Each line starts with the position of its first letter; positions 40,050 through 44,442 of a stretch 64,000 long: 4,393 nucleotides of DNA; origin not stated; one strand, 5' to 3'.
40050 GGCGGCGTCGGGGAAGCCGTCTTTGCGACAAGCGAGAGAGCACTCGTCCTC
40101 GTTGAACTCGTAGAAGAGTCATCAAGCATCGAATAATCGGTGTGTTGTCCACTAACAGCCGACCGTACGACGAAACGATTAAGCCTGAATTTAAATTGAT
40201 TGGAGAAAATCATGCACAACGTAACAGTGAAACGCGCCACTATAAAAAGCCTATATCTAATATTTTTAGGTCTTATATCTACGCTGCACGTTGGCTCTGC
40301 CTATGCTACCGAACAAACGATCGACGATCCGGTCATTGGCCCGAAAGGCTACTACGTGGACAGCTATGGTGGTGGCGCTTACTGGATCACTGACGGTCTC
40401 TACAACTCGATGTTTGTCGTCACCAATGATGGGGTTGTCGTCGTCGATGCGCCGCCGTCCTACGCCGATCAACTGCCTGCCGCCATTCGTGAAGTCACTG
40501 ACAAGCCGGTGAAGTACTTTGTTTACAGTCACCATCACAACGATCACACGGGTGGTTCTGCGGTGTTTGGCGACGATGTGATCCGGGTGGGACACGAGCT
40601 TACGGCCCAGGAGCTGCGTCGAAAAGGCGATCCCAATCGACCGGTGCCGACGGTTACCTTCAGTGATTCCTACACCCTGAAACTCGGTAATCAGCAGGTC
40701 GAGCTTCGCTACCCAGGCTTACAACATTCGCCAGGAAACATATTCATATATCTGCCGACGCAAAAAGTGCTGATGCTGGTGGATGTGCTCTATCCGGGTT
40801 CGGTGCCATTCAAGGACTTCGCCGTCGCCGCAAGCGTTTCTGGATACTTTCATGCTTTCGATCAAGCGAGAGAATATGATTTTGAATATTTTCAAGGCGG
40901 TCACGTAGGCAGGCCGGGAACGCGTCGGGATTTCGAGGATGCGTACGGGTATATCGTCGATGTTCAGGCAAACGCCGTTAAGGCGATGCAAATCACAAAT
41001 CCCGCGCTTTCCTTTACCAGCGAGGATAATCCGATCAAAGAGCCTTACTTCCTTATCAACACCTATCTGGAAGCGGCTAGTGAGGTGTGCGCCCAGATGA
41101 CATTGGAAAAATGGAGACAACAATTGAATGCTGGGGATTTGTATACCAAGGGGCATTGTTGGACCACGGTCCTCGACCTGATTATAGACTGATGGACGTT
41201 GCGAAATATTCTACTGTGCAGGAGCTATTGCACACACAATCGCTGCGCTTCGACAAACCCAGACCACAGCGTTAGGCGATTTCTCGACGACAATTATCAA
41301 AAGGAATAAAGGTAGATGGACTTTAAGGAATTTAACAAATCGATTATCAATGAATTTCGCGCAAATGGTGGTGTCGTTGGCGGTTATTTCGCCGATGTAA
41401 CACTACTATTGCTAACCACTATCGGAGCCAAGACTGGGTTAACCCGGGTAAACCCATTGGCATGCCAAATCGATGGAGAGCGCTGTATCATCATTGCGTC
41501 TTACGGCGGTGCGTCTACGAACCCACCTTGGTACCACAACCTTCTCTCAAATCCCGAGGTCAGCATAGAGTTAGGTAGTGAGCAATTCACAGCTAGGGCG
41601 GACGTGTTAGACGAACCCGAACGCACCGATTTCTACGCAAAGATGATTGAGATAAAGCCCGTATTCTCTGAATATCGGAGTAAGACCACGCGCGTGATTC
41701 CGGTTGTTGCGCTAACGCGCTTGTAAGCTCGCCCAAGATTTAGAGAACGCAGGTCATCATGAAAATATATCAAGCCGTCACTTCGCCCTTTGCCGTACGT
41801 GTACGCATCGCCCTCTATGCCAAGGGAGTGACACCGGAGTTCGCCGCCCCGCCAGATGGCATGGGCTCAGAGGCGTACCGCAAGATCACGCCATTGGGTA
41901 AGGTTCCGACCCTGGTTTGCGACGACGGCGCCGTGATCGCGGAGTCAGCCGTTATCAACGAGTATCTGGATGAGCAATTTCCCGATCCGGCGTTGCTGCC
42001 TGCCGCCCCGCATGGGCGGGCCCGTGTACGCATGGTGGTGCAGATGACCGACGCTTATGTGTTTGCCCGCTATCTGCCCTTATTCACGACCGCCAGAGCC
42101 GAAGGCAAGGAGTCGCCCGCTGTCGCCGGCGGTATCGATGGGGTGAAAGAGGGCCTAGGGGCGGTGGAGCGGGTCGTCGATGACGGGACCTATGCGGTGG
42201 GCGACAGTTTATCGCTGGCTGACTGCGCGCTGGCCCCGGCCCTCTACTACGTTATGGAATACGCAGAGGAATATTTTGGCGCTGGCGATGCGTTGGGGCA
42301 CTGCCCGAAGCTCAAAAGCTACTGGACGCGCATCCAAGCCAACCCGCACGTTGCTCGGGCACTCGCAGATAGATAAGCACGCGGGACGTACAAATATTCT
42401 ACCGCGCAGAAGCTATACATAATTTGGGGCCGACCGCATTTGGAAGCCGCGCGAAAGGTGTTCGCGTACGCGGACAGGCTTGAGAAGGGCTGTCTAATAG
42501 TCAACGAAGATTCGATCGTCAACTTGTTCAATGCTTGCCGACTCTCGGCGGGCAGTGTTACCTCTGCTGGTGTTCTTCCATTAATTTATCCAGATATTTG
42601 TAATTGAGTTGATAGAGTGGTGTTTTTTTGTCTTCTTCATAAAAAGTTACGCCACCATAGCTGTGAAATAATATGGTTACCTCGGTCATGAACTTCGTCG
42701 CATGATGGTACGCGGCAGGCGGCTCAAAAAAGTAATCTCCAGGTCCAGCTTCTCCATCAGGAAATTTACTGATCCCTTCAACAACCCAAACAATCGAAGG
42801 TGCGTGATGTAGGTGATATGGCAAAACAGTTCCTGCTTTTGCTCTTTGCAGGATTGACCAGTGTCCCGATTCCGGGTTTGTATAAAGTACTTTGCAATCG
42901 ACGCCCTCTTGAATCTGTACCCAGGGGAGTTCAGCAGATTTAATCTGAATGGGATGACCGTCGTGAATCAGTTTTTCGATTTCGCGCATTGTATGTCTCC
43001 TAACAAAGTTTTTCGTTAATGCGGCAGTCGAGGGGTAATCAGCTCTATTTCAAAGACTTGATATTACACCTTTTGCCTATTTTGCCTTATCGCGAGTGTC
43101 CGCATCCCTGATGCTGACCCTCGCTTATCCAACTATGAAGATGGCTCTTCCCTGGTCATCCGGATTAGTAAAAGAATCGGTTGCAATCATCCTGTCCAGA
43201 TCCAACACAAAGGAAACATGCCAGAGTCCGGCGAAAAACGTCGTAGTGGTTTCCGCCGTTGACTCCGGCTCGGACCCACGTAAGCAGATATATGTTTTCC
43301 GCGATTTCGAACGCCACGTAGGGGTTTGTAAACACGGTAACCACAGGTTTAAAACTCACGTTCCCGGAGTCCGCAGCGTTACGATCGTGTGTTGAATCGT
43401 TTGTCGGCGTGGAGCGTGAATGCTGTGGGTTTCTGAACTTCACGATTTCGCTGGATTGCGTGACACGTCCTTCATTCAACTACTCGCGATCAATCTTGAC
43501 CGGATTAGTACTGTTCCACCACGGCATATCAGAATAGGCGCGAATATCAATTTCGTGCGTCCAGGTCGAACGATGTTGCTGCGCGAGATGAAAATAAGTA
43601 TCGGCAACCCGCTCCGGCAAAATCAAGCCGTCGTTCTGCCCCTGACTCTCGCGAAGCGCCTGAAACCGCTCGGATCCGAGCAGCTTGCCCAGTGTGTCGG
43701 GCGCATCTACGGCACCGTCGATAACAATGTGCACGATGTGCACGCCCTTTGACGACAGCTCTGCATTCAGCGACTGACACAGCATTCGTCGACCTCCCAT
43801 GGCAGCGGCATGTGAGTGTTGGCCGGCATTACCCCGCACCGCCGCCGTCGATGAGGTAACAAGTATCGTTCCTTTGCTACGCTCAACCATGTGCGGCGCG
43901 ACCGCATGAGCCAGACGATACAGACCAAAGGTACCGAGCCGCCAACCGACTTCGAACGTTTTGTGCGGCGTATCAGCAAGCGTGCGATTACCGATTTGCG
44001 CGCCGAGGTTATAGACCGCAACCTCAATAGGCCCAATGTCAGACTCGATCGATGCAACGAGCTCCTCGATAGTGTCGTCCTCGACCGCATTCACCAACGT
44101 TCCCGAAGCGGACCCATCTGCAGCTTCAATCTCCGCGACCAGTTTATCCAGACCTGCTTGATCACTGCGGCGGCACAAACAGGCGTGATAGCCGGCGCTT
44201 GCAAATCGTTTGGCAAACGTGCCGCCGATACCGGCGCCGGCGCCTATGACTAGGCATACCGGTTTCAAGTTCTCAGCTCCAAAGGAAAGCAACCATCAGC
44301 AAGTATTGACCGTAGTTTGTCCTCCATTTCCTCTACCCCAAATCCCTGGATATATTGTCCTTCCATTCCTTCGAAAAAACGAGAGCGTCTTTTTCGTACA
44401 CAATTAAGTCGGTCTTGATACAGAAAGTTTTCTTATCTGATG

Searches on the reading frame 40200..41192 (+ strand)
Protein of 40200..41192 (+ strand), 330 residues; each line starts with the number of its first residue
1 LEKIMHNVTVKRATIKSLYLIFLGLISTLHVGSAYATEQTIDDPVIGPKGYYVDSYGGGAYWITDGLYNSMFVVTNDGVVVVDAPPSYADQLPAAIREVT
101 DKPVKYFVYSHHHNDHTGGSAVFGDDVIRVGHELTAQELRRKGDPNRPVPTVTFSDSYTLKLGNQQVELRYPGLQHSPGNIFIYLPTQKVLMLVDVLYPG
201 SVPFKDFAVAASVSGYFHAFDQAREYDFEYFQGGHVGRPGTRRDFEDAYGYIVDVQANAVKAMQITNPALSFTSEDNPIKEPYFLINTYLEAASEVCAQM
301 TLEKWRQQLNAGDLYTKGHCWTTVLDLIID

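Call 8: search_protein_families(library=pfam, proteins=[window:40200-41192:+])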
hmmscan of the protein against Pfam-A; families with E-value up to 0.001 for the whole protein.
window:40200-41192:+ (330 aa): 2 families
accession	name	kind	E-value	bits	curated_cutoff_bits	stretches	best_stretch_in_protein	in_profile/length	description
PF00753.33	Lactamase_B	-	1.9e-15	57.8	22.7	1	65-235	3-196/196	Metallo-beta-lactamase superfamily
PF12706.13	Lactamase_B_2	-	0.00015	21.8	27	1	80-170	3-106/200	Beta-lactamase superfamily domain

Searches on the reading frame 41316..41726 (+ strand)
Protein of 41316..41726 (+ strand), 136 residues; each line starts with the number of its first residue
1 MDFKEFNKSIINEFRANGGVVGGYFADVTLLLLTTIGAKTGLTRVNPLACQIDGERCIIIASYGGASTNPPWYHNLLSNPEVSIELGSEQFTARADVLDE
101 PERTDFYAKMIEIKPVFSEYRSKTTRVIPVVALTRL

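Call 8: search_protein_families(library=pfam, proteins=[window:41316-41726:+])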
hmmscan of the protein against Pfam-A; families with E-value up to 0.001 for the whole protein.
window:41316-41726:+ (136 aa): 1 family
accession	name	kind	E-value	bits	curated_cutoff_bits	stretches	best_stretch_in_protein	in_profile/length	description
PF04075.20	F420H2_quin_red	-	5.1e-31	107.9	22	1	13-134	8-129/130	F420H(2)-dependent quinone reductase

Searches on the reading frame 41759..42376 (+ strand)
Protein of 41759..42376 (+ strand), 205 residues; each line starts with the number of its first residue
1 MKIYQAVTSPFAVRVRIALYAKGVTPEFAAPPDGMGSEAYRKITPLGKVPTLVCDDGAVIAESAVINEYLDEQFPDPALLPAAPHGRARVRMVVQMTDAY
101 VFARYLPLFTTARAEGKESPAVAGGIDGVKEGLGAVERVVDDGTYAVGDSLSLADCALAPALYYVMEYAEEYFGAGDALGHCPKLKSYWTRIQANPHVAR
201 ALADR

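Call 8: search_protein_families(library=pfam, proteins=[window:41759-42376:+])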
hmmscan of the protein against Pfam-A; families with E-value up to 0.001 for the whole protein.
window:41759-42376:+ (205 aa): 6 families
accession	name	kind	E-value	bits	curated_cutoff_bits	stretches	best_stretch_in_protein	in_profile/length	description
PF13417.12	GST_N_3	-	2.4e-18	66.7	22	1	4-77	2-74/75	Glutathione S-transferase, N-terminal domain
PF13409.12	GST_N_2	-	6.5e-17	62.3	25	1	8-73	1-70/70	Glutathione S-transferase, N-terminal domain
PF02798.26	GST_N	-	1.1e-11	45.3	20.9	1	1-72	3-76/76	Glutathione S-transferase, N-terminal domain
PF14497.11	GST_C_3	-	2.5e-09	37.7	21.6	1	130-204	32-103/104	Glutathione S-transferase, C-terminal domain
PF00043.30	GST_C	-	4.8e-09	36.8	20.7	1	116-196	18-93/93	Glutathione S-transferase, C-terminal domain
PF13410.11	GST_C_2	-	1.5e-08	35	24.9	1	121-177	3-55/69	Glutathione S-transferase, C-terminal domain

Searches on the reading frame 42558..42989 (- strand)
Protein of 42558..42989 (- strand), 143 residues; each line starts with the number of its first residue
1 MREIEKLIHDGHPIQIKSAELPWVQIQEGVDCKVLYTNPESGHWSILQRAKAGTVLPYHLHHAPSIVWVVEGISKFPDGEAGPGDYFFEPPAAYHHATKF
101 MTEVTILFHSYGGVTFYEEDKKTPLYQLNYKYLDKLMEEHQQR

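Call 7: search_protein_families(library=pfam, proteins=[window:42558-42989:-])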
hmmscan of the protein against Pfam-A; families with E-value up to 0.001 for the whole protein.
window:42558-42989:- (143 aa): 1 family
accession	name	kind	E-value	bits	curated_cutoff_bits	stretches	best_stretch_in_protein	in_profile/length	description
PF12973.13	Cupin_7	-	1.7e-23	82.8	27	1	15-113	5-103/105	ChrR Cupin-like domain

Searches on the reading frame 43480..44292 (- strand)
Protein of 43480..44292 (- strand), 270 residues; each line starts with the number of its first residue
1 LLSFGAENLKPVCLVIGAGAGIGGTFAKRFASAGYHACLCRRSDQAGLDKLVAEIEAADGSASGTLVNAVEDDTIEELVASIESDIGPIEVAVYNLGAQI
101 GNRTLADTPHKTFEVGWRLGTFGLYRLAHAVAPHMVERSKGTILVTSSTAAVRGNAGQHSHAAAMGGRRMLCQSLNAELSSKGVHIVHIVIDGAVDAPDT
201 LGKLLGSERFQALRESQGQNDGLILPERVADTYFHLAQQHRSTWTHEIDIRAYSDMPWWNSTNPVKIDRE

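Call 7: search_protein_families(library=pfam, proteins=[window:43480-44292:-])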
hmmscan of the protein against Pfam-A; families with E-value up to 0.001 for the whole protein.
window:43480-44292:- (270 aa): 3 families
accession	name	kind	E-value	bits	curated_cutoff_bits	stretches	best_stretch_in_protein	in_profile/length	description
PF00106.31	adh_short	-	1.4e-27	96.8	26.6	1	12-190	2-178/195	short chain dehydrogenase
PF13561.12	adh_short_C2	-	3.1e-22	79.7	27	1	17-245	1-225/236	Enoyl-(Acyl carrier protein) reductase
PF08659.16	KR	-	6.1e-07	30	22.6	1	13-166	3-154/180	KR domain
